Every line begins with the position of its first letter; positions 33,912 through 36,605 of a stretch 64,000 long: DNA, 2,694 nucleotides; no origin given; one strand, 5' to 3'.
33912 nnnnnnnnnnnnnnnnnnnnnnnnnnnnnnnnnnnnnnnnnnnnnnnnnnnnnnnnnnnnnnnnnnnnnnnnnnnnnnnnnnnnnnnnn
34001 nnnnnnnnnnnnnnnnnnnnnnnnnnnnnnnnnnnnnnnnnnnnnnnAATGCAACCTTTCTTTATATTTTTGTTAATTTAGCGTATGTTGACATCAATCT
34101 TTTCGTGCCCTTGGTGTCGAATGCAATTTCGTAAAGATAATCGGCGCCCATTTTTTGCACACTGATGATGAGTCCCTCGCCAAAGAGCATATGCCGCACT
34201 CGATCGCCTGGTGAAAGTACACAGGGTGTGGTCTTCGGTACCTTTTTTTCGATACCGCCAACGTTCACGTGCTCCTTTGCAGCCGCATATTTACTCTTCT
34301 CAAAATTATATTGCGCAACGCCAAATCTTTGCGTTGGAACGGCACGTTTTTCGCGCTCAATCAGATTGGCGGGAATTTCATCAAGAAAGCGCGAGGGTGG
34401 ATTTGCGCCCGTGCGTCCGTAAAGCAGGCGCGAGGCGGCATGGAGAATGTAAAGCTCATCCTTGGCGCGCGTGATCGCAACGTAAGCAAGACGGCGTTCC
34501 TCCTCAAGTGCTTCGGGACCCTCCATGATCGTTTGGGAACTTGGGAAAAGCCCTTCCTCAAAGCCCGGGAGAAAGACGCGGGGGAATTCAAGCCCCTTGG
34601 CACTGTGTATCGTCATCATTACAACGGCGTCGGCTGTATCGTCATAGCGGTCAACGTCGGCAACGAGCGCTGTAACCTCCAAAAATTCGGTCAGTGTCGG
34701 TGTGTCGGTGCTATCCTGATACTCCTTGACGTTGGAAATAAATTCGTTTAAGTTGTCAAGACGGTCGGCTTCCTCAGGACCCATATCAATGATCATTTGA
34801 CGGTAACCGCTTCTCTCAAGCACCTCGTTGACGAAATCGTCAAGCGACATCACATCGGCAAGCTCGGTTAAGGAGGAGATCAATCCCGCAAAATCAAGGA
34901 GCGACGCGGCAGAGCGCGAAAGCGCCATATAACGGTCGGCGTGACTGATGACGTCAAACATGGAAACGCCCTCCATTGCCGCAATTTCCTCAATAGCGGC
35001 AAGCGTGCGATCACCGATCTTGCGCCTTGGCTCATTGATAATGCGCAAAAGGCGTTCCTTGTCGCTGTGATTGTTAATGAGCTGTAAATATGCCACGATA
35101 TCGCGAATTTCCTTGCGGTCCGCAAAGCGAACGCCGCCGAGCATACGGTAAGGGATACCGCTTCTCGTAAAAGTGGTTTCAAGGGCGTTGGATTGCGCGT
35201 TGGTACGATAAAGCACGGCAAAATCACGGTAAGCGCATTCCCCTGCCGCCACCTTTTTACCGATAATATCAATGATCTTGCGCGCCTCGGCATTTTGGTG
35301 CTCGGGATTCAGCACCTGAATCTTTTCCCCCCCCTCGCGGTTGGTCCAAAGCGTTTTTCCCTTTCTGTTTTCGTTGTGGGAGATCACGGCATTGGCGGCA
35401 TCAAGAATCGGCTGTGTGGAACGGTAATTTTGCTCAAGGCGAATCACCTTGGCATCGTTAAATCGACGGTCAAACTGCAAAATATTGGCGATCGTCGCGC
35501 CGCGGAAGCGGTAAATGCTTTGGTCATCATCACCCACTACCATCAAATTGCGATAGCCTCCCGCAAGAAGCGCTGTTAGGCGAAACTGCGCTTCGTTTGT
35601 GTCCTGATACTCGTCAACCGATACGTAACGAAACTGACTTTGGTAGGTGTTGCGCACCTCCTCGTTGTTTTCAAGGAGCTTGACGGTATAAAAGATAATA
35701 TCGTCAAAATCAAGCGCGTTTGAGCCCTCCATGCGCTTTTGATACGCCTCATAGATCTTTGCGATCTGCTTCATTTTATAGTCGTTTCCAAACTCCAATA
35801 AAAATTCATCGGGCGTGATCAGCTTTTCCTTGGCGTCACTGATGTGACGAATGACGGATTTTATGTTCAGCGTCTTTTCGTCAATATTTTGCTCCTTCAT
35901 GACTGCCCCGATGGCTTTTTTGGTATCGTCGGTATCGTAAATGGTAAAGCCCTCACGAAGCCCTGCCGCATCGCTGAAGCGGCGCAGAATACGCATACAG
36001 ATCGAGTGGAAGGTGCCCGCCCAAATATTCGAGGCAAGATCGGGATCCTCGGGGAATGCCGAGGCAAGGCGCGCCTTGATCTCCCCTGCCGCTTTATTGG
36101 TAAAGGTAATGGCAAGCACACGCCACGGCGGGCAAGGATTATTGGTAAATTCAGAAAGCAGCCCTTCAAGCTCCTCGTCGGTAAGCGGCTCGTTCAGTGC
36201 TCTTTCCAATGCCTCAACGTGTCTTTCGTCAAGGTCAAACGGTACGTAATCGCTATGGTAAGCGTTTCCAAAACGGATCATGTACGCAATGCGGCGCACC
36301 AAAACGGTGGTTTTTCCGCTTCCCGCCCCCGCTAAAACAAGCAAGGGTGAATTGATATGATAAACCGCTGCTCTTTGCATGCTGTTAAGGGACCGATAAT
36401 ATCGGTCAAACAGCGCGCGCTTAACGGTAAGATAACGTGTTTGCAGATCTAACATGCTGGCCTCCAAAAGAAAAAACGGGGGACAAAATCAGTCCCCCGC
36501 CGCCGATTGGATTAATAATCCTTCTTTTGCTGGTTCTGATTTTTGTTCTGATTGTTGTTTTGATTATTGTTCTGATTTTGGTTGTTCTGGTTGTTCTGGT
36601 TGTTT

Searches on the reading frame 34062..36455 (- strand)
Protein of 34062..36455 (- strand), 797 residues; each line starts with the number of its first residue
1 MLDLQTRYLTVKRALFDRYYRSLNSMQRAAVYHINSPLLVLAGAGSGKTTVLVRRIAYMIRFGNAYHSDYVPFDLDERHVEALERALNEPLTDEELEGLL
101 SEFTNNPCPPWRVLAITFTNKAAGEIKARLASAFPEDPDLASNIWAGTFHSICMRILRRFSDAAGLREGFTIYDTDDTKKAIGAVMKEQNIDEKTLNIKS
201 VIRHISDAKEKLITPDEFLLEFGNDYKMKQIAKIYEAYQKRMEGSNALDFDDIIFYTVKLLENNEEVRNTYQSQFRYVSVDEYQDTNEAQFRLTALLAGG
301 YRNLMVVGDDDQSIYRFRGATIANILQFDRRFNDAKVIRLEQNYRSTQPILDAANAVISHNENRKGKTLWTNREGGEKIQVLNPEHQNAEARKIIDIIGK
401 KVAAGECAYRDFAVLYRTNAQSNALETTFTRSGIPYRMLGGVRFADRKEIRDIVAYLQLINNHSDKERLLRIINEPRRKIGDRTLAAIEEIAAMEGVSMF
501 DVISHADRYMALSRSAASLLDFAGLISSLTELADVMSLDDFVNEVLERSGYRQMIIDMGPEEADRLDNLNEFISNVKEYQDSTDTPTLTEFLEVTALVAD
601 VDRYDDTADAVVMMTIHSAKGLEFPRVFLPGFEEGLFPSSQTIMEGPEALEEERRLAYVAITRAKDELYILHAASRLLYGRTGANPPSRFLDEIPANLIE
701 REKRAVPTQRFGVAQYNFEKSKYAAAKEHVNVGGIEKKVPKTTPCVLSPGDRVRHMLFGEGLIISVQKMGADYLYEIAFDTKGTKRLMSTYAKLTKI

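Call 9: find_related_loci(query=window:34062-36455:-, collection=genome_contigs, flank=6000)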
Query window:34062-36455:- (797 aa) in genome_contigs; peptide patterns used: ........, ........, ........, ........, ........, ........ (x = any residue, [..] = any of these).
599 stretches matched a pattern (row limit reached: there are more); 592 encode a relative of the query (tblastn E <= 1e-3); the best 80 are kept; 80 distinct loci.
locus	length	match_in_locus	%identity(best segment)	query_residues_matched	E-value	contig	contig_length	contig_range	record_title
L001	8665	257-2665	70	1-797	0e+0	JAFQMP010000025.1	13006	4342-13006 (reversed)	MAG: Clostridia bacterium isolate RGIG1957 Goat_Cecum.Co__c1262301, whole genome shotgun sequence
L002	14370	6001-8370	59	1-791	0e+0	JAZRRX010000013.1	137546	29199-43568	MAG: Eubacteriales bacterium isolate T1900045350_YK20190040.MAGScoT_cleanbin_000007 SGB_6746_k141_664976, whole genome s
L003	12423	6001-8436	57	2-797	0e+0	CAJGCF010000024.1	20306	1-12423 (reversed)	MAG: uncultured Clostridia bacterium isolate MAG09 genome assembly, contig: k141_3689170_length_20306_cov_12.9784, whole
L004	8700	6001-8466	57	2-797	0e+0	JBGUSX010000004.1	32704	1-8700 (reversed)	MAG: Eubacteriales bacterium isolate fecal_MAG_83 fecal_MAG_83_contig_0004, whole genome shotgun sequence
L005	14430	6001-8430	56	5-797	0e+0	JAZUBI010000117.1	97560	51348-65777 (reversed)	MAG: Eubacteriales bacterium isolate T1900045317_YK20190006.MAGScoT_cleanbin_000054 SGB_6318_k141_1484452, whole genome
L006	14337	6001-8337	54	1-793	0e+0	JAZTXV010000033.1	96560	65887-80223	MAG: Eubacteriales bacterium isolate T1900045328_YK20190017.MAGScoT_cleanbin_000074 SGB_6489_k141_397211, whole genome s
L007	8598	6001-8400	61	1-797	0e+0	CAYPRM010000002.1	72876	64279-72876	MAG TPA_asm: uncultured Lachnospiraceae bacterium isolate SRP350583_co2_422 genome assembly, contig: NODE_366_length_728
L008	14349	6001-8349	48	8-797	0e+0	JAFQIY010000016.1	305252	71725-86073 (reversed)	MAG: Oscillospiraceae bacterium isolate RGIG1862 Goat_Cecum-6__c162949, whole genome shotgun sequence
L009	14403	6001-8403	44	4-797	0e+0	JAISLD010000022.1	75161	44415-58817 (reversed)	MAG: Oscillospiraceae bacterium isolate Hs463_bin91 k119_1839775, whole genome shotgun sequence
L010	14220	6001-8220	41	11-796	0e+0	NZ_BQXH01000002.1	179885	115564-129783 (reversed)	Ligilactobacillus pabuli strain AF129 sequence02, whole genome shotgun sequence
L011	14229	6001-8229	40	8-796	2e-174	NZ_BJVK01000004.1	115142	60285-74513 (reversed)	Lentilactobacillus kefiri strain NBRC 15888 sequence004, whole genome shotgun sequence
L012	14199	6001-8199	40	23-796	7e-174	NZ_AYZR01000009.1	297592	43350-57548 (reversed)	Lentilactobacillus senioris DSM 24302 = JCM 17472 strain DSM 24302 NODE_28, whole genome shotgun sequence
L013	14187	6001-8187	38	23-796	2e-170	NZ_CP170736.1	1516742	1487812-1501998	Dellaglioa sp. P0083 chromosome, complete genome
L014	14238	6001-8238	41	19-796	2e-170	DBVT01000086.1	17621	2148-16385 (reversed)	MAG TPA_asm: Mageeibacillus sp. UBA1257 UBA1257_contig_286881, whole genome shotgun sequence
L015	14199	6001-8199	40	21-797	2e-169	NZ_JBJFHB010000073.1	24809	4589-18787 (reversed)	MAG: Lactobacillus sp. isolate PUUB64_bin.008 NODE_610_length_24809_cov_39.042902, whole genome shotgun sequence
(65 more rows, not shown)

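Call 22: find_homologous_proteins(query=window:34062-36455:-, max_evalue=1e-100)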
Query window:34062-36455:- (797 aa): 8000 proteins with E <= 1e-100 among 8000 candidates; the best 120 are listed.
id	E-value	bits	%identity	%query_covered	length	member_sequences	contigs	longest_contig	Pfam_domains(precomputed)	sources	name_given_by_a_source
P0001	0.0e+0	1783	100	100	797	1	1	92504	PF13538.13,PF01443.25,PF21196.4,PF13361.13,PF13245.13,PF00580.28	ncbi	-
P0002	0.0e+0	1527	85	100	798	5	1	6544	PF13538.13,PF01443.25,PF21196.4,PF13604.13,PF13361.13,PF13245.13,PF00580.28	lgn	-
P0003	0.0e+0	1322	75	100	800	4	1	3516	PF13538.13,PF13086.13,PF01443.25,PF21196.4,PF13604.13,PF13361.13,PF13245.13,PF00580.28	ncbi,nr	ncbi:MAG: UvrD-helicase domain-containing protein [Clostridia bacterium]|nr:UvrD-helicase domain-con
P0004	0.0e+0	1315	74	100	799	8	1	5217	PF13538.13,PF01443.25,PF21196.4,PF13361.13,PF13245.13,PF00580.28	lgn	-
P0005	0.0e+0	1305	74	100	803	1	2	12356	PF13538.13,PF13086.13,PF01443.25,PF21196.4,PF13604.13,PF13361.13,PF13245.13,PF00580.28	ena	-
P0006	0.0e+0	1304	74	100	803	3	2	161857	PF13538.13,PF13086.13,PF01443.25,PF21196.4,PF13604.13,PF13361.13,PF13245.13,PF00580.28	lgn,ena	-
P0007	0.0e+0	1302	73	100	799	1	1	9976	PF13538.13,PF01443.25,PF21196.4,PF13604.13,PF13361.13,PF13245.13,PF00580.28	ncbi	-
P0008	0.0e+0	1286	72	100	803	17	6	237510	PF13538.13,PF13086.13,PF01443.25,PF21196.4,PF13604.13,PF13361.13,PF13245.13,PF00580.28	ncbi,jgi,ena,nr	ncbi:MAG: ATP-dependent DNA helicase PcrA [Ruminococcaceae bacterium]|nr:ATP-dependent DNA helicase 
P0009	0.0e+0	1281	72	100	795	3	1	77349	PF13538.13,PF01443.25,PF21196.4,PF13361.13,PF13245.13,PF00580.28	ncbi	-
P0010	0.0e+0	1271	71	100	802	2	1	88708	PF13538.13,PF13086.13,PF01443.25,PF21196.4,PF13361.13,PF13245.13,PF00580.28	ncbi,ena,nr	ncbi:MAG: UvrD-helicase domain-containing protein [Clostridia bacterium]|nr:UvrD-helicase domain-con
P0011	0.0e+0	1269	72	100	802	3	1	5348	PF13538.13,PF13086.13,PF01443.25,PF21196.4,PF13361.13,PF13245.13,PF00580.28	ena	-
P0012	0.0e+0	1265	71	100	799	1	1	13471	PF13538.13,PF01443.25,PF21196.4,PF13361.13,PF13245.13,PF00580.28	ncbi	-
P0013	0.0e+0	1253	71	100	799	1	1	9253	PF13538.13,PF01443.25,PF21196.4,PF13361.13,PF13245.13,PF00580.28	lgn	-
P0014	0.0e+0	1252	70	100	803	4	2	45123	PF13538.13,PF13086.13,PF01443.25,PF21196.4,PF13361.13,PF13245.13,PF00580.28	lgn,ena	-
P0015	0.0e+0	1247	70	100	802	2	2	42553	PF13538.13,PF13086.13,PF01443.25,PF21196.4,PF13361.13,PF13245.13,PF00580.28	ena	-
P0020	0.0e+0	1223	70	100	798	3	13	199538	PF13538.13,PF01443.25,PF21196.4,PF13361.13,PF13245.13,PF00580.28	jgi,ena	-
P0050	0.0e+0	1183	68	100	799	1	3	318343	PF13538.13,PF01443.25,PF21196.4,PF13361.13,PF13245.13,PF00580.28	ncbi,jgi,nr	ncbi:MAG: ATP-dependent DNA helicase PcrA [Ruminococcaceae bacterium]|nr:ATP-dependent DNA helicase 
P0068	0.0e+0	1157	66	100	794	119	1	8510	PF13538.13,PF01443.25,PF21196.4,PF13361.13,PF13245.13,PF00580.28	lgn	-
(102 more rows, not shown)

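Call 23: find_encoding_contigs(protein=P0001, flank=3000, max_places=3)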
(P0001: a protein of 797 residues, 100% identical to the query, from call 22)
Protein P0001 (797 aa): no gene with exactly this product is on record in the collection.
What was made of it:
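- Tried and rejected: P0001, the identical PcrA, could also not be located on a contig (call 23).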

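Call 24: find_encoding_contigs(protein=P0002, flank=3000, max_places=5)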
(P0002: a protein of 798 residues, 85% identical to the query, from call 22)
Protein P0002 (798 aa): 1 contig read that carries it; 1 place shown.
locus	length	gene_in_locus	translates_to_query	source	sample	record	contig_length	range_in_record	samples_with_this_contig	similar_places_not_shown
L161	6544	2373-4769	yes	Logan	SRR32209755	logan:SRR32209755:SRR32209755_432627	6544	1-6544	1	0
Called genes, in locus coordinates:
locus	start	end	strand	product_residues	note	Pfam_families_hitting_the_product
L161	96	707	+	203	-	-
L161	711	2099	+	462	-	-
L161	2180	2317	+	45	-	-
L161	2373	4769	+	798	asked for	PF00580:UvrD-helicase, PF13604:AAA_30 (faint), PF01443:Viral_helicase1 (faint), PF13245:AAA_19, PF13361:UvrD_C, PF13538:UvrD_C_2 (faint), PF21196:PcrA_UvrD_tudor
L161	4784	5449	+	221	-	-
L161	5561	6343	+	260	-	PF01522:Polysacc_deac_1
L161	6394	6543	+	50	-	?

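Call 25: find_encoding_contigs(protein=P0008, flank=3000, max_places=8)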
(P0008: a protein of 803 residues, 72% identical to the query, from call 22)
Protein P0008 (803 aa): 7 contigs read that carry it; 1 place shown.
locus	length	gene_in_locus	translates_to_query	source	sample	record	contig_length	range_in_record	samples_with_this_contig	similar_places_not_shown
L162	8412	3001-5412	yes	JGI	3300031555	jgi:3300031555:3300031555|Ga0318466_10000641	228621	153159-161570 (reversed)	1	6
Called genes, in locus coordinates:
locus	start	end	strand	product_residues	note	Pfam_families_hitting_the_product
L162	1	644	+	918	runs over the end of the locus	PF07517:SecA_DEAD, PF00270:DEAD (weak), PF01043:SecA_PP_bind, PF21090:P-loop_SecA, PF07516:SecA_SW, PF02810:SEC-C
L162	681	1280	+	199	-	-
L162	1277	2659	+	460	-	-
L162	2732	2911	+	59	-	-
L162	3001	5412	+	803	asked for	PF00580:UvrD-helicase, PF13086:AAA_11 (weak), PF13604:AAA_30 (faint), PF01443:Viral_helicase1 (faint), PF13245:AAA_19, PF00580:UvrD-helicase, PF13361:UvrD_C, PF21196:PcrA_UvrD_tudor, +1 more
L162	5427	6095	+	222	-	-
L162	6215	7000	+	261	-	PF01522:Polysacc_deac_1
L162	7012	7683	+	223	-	PF01522:Polysacc_deac_1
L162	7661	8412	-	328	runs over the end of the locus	-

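Call 30: find_encoding_contigs(protein=P0004, flank=2500, max_places=4)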
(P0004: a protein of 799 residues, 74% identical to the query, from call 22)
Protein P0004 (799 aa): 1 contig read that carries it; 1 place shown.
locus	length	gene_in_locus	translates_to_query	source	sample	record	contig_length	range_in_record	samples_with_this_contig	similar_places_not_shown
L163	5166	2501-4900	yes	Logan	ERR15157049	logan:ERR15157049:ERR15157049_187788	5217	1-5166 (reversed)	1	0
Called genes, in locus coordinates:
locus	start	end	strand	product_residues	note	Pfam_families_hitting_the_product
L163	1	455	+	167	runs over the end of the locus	?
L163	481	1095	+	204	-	-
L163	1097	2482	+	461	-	-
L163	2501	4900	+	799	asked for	PF00580:UvrD-helicase, PF01443:Viral_helicase1 (faint), PF00580:UvrD-helicase, PF13245:AAA_19, PF13361:UvrD_C, PF13538:UvrD_C_2 (faint), PF21196:PcrA_UvrD_tudor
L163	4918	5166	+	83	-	?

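Call 31: find_encoding_contigs(protein=P0006, flank=2500, max_places=4)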
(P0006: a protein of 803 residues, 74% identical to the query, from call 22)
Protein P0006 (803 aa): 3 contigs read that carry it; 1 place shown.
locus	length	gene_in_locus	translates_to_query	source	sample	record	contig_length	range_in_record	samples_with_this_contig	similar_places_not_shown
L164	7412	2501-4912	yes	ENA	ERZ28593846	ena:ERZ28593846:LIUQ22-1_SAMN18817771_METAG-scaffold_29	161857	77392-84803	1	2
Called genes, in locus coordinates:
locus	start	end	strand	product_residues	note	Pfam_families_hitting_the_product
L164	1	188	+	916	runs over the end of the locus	PF07517:SecA_DEAD, PF00270:DEAD (faint), PF01043:SecA_PP_bind, PF21090:P-loop_SecA, PF07516:SecA_SW, PF02810:SEC-C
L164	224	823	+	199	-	-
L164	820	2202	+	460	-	-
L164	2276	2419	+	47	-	-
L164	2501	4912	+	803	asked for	PF00580:UvrD-helicase, PF13086:AAA_11 (weak), PF13604:AAA_30 (faint), PF01443:Viral_helicase1 (faint), PF00580:UvrD-helicase, PF13245:AAA_19, PF13361:UvrD_C, PF21196:PcrA_UvrD_tudor, +1 more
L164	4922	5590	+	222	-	-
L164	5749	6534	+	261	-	PF01522:Polysacc_deac_1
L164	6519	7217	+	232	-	PF01522:Polysacc_deac_1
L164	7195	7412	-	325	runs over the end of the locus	-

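Call 32: find_encoding_contigs(protein=P0020, flank=2500, max_places=10)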
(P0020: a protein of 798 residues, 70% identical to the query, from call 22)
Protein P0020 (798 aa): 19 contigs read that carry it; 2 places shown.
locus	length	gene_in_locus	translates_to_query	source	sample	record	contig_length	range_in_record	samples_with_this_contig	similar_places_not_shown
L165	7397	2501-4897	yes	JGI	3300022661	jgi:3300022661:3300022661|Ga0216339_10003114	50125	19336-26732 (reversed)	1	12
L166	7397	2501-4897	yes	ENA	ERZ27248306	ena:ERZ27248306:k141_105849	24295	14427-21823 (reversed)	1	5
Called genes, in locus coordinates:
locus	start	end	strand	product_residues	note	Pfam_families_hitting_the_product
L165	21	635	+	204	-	-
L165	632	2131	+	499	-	-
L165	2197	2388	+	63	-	-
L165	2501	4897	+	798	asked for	PF00580:UvrD-helicase, PF01443:Viral_helicase1 (faint), PF00580:UvrD-helicase, PF13245:AAA_19, PF13361:UvrD_C, PF13538:UvrD_C_2 (faint), PF21196:PcrA_UvrD_tudor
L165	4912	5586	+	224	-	-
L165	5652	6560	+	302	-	-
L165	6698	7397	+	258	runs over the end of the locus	PF01522:Polysacc_deac_1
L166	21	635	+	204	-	-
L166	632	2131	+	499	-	-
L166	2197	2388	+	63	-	-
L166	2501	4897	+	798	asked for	PF00580:UvrD-helicase, PF01443:Viral_helicase1 (faint), PF00580:UvrD-helicase, PF13245:AAA_19, PF13361:UvrD_C, PF13538:UvrD_C_2 (faint), PF21196:PcrA_UvrD_tudor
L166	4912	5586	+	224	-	-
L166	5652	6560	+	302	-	-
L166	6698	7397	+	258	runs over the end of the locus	PF01522:Polysacc_deac_1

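Call 40: find_encoding_contigs(protein=P0050, flank=2500, max_places=4)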
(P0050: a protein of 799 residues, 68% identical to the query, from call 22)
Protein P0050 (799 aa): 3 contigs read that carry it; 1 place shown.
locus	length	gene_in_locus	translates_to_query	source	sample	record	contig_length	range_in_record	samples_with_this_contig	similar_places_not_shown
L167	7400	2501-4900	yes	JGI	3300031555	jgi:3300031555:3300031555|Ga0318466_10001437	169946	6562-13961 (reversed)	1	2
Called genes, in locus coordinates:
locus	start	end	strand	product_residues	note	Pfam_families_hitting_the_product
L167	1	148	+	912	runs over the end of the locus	PF07517:SecA_DEAD, PF00270:DEAD (weak), PF01043:SecA_PP_bind, PF21090:P-loop_SecA, PF07516:SecA_SW, PF02810:SEC-C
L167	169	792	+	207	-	-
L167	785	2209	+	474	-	-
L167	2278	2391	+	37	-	-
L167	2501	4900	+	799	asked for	PF00580:UvrD-helicase, PF01443:Viral_helicase1 (faint), PF00580:UvrD-helicase, PF13245:AAA_19, PF13538:UvrD_C_2 (faint), PF13361:UvrD_C, PF21196:PcrA_UvrD_tudor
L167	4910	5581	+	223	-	-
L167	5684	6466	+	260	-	PF01522:Polysacc_deac_1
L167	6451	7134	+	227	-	PF01522:Polysacc_deac_1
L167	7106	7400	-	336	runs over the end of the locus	-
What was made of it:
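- Checked: The gene is not invisible to gene callers, because orthologues of 37-63 aa are called in JGI, ENA and Logan assemblies (calls 24, 25, 31, 32, 40).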

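Call 41: find_encoding_contigs(protein=P0068, flank=2500, max_places=4)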
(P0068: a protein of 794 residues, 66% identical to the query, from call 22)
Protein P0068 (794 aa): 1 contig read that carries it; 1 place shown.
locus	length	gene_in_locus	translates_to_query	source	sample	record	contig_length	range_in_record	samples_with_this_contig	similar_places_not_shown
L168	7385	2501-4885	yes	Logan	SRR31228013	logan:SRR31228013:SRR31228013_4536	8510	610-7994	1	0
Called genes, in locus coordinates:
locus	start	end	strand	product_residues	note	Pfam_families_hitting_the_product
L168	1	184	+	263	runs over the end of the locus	?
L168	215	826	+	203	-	-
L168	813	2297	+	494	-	-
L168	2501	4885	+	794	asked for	PF00580:UvrD-helicase, PF01443:Viral_helicase1 (faint), PF00580:UvrD-helicase, PF13245:AAA_19, PF13361:UvrD_C, PF13538:UvrD_C_2 (faint), PF21196:PcrA_UvrD_tudor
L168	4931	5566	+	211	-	-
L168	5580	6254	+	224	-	PF00753:Lactamase_B (faint), PF13483:Lactamase_B_3, PF12706:Lactamase_B_2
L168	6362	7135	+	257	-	PF01522:Polysacc_deac_1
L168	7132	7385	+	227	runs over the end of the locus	PF01522:Polysacc_deac_1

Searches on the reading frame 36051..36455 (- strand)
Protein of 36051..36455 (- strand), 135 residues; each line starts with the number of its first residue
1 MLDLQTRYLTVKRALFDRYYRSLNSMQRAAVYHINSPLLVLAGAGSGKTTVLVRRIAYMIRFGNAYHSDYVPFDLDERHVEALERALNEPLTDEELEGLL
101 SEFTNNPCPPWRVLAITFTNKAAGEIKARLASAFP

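Call 18: find_related_loci(query=window:36051-36455:-, collection=metagenome_contigs, flank=5000)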
Query window:36051-36455:- (135 aa) in metagenome_contigs; peptide patterns used: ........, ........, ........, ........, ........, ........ (x = any residue, [..] = any of these).
380 stretches matched a pattern; 217 encode a relative of the query (tblastn E <= 1e-3); the best 80 are kept; 80 distinct loci.
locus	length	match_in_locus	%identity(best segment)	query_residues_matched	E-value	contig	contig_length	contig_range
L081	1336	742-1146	77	1-135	4e-74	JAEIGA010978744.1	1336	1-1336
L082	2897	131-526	67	1-134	3e-58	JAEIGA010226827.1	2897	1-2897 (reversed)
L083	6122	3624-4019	66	1-134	2e-57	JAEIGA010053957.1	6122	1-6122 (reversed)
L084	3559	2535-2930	66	1-134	3e-57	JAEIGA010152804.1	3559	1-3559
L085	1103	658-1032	65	4-130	2e-53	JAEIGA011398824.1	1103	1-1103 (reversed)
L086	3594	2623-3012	62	3-134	8e-51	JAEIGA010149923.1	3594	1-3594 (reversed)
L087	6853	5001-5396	62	3-134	2e-50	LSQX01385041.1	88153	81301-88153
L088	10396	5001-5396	62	3-134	2e-50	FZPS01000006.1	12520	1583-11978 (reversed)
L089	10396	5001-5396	62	3-134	2e-50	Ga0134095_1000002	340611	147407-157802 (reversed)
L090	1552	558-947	63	3-134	2e-51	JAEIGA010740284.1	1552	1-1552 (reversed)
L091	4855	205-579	65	4-130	1e-49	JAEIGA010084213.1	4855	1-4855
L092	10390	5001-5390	64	3-134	3e-47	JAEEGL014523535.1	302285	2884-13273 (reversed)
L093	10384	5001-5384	63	7-134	5e-47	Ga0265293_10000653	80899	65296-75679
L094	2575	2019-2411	58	2-134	2e-46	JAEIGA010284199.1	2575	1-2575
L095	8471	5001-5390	57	4-134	7e-46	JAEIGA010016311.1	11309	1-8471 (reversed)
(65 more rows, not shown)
